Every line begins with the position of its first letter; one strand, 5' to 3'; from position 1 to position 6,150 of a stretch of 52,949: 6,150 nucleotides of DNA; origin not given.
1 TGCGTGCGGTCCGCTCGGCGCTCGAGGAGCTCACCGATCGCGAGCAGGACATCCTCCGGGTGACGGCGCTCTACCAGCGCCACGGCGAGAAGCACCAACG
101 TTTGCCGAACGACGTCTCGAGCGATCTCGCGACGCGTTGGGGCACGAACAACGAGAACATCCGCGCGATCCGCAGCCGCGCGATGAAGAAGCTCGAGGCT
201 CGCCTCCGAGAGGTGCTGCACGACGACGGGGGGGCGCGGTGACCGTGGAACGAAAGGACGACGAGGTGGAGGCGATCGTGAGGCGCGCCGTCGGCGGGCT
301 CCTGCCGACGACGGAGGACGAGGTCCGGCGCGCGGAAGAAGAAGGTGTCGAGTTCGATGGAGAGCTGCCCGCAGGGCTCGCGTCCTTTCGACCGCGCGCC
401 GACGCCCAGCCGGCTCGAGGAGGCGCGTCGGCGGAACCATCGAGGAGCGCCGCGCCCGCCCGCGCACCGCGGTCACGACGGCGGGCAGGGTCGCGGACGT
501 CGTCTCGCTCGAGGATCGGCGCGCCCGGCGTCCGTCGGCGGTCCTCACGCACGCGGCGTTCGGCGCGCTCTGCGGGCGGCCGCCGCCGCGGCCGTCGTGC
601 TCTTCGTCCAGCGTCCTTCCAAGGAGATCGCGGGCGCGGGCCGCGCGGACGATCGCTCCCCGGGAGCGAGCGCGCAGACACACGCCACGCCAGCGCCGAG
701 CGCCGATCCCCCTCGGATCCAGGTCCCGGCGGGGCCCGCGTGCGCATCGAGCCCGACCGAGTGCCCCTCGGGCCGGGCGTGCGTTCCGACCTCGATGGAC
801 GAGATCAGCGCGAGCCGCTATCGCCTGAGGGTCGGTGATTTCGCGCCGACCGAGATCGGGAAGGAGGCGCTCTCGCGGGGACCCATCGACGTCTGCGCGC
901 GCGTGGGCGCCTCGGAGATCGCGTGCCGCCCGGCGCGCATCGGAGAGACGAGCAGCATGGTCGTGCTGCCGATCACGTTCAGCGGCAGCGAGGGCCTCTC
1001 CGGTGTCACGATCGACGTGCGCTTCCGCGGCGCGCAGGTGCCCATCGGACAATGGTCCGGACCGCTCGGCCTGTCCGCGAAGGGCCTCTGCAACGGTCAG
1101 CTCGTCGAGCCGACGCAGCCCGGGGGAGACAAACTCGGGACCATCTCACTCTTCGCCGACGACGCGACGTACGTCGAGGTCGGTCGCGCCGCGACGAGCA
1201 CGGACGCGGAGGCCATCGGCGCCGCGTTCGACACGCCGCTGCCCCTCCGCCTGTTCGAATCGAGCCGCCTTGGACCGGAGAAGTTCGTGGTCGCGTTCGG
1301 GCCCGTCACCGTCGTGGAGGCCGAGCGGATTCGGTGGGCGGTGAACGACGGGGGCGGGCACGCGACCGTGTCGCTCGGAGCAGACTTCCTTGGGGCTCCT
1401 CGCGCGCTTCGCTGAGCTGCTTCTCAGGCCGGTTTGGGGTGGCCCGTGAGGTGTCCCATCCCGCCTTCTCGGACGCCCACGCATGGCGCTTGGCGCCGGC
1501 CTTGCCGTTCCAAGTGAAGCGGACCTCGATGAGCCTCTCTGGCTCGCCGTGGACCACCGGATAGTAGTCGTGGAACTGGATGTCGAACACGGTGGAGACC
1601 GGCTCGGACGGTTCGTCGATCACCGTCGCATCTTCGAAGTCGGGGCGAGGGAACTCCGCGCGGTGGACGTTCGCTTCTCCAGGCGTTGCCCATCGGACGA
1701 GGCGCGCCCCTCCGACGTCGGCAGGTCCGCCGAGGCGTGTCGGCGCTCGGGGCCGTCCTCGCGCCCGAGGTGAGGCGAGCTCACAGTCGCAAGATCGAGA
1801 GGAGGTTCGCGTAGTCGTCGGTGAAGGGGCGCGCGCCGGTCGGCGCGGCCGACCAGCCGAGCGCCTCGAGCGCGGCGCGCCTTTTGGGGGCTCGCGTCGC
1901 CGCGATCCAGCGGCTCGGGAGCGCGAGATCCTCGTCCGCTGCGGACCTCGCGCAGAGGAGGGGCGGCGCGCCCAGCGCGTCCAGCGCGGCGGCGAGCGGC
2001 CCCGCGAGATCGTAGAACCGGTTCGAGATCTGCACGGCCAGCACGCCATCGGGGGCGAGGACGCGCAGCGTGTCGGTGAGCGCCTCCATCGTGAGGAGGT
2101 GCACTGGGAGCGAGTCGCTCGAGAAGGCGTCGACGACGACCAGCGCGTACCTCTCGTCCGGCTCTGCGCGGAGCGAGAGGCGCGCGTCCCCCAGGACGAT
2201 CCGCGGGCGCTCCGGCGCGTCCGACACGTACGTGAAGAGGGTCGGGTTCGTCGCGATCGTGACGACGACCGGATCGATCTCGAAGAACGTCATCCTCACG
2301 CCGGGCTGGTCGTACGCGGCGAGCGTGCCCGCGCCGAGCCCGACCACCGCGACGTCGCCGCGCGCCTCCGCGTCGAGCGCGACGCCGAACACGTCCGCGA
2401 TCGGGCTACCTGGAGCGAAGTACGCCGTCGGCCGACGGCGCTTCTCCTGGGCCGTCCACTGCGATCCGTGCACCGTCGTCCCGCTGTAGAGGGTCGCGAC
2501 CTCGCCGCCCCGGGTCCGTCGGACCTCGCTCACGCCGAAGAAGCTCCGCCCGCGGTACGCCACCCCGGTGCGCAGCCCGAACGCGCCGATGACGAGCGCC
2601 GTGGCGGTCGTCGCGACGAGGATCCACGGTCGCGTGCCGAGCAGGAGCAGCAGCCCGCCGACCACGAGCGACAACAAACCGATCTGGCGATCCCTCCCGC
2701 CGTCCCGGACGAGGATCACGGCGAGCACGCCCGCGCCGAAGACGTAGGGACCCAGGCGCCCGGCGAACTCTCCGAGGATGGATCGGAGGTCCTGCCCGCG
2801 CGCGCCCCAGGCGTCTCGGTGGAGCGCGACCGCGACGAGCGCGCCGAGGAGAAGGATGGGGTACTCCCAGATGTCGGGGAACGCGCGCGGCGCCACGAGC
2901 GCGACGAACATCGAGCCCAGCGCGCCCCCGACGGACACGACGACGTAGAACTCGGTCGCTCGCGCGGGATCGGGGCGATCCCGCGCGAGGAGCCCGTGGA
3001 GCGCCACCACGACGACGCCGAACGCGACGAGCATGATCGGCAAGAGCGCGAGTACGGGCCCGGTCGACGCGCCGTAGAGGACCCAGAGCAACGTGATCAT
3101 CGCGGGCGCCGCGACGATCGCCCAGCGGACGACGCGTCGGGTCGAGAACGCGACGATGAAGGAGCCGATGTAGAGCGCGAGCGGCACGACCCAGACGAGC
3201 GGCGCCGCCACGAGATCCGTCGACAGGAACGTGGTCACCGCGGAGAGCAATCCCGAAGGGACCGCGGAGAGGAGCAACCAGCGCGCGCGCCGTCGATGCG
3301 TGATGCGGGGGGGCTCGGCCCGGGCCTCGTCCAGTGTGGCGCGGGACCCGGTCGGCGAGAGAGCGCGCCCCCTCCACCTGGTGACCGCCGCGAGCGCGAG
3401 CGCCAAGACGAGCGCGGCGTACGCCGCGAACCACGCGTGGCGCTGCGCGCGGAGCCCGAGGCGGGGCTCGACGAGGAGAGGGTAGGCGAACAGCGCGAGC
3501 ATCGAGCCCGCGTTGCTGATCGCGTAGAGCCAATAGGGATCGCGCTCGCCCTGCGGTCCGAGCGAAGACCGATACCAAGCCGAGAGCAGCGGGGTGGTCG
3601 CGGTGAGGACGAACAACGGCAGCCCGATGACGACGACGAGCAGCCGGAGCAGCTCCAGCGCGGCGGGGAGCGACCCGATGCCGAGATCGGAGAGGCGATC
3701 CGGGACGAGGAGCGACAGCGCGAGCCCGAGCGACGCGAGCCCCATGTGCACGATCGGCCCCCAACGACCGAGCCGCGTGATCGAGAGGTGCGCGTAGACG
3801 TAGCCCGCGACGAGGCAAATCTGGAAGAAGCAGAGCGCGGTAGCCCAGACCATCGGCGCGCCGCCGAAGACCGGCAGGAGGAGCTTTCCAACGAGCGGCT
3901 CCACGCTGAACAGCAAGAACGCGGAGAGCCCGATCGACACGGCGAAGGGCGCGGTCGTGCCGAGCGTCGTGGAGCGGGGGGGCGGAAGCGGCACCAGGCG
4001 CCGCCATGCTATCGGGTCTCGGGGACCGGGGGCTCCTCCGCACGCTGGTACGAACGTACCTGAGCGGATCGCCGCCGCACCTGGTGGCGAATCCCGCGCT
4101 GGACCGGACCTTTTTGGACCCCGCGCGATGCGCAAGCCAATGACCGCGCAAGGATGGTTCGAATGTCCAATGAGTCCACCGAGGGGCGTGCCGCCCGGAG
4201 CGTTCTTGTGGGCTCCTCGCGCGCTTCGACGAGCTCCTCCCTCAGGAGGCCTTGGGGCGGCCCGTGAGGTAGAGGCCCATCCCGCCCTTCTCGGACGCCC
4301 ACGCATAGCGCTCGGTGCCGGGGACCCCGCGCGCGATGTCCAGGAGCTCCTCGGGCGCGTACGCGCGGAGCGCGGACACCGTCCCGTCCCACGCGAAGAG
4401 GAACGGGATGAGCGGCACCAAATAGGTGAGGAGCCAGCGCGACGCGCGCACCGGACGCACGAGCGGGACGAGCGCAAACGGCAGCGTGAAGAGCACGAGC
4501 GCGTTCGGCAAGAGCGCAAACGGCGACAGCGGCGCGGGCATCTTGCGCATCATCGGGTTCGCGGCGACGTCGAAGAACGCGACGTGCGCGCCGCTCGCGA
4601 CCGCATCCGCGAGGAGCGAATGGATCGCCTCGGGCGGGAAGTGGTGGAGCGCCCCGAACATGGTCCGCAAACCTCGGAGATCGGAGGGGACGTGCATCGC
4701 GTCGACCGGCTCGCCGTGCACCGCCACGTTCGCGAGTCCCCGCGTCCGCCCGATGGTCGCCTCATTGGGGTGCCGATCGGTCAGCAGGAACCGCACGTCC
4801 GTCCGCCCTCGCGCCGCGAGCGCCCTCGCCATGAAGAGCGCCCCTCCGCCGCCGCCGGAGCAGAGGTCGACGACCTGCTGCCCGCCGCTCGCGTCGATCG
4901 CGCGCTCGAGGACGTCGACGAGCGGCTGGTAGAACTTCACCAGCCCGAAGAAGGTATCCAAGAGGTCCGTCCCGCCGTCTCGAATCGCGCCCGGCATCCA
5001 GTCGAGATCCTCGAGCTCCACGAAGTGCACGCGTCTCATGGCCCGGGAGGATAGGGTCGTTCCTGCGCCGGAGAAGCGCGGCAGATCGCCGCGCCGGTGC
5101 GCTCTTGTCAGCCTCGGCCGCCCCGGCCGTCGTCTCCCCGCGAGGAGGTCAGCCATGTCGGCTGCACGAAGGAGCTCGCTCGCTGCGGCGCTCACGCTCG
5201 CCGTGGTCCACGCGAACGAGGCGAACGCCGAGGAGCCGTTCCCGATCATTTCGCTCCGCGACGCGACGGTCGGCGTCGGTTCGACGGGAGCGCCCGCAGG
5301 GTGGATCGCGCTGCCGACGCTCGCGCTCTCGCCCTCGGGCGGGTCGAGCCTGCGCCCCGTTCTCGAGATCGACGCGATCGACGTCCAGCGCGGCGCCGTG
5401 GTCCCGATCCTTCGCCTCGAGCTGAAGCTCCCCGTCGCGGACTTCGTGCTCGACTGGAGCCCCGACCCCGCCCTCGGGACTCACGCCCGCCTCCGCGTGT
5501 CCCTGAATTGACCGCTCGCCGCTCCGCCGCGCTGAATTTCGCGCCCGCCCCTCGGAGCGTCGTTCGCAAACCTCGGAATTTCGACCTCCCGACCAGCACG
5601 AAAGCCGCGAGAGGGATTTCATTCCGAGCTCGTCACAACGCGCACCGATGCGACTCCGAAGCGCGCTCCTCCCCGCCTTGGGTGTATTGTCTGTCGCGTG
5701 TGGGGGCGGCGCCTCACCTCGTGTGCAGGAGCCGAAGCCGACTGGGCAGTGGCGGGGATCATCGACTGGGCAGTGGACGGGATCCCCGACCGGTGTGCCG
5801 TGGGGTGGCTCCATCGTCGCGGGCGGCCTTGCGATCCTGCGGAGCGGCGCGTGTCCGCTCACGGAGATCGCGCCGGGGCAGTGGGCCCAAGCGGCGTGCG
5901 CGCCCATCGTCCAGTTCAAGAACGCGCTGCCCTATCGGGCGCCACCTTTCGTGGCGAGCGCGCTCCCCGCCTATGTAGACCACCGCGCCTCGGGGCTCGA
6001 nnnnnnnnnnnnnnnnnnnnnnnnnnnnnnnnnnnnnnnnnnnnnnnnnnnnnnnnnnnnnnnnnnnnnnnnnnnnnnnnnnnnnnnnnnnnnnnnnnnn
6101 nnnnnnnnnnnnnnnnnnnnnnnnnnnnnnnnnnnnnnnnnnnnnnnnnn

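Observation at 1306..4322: ~115-bp direct repeats (85% identical) flank the fused MFS/spermidine-synthase-like gene; one copy is the intact 3' end of the methyltransferase gene, the other a decayed duplicate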

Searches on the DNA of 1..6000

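Call 39: search_rna_families(source=window, start=1, end=6000, threshold=evalue, max_evalue=1)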
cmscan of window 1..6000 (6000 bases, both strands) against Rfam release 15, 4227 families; matches with E-value up to 1: 1.
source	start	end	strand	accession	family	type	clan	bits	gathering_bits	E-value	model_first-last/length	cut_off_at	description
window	3599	3650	+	RF01145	sR14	Gene; snRNA; snoRNA; CD-box;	-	21.2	38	0.02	1-54/54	no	Small nucleolar RNA sR14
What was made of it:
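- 3995..4186 (-): 5' flank carried in with the gene (about 190 nt). Non-coding by eye, of unknown origin, and presumably holds the gene's promoter. No Rfam hit (call 39).
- No Rfam family reached its threshold: the single match in 1-6000 was a sub-threshold sR14 snoRNA hit at 3599-3650, 21.2 bits against a gathering score of 38, which I treat as chance (call 39).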
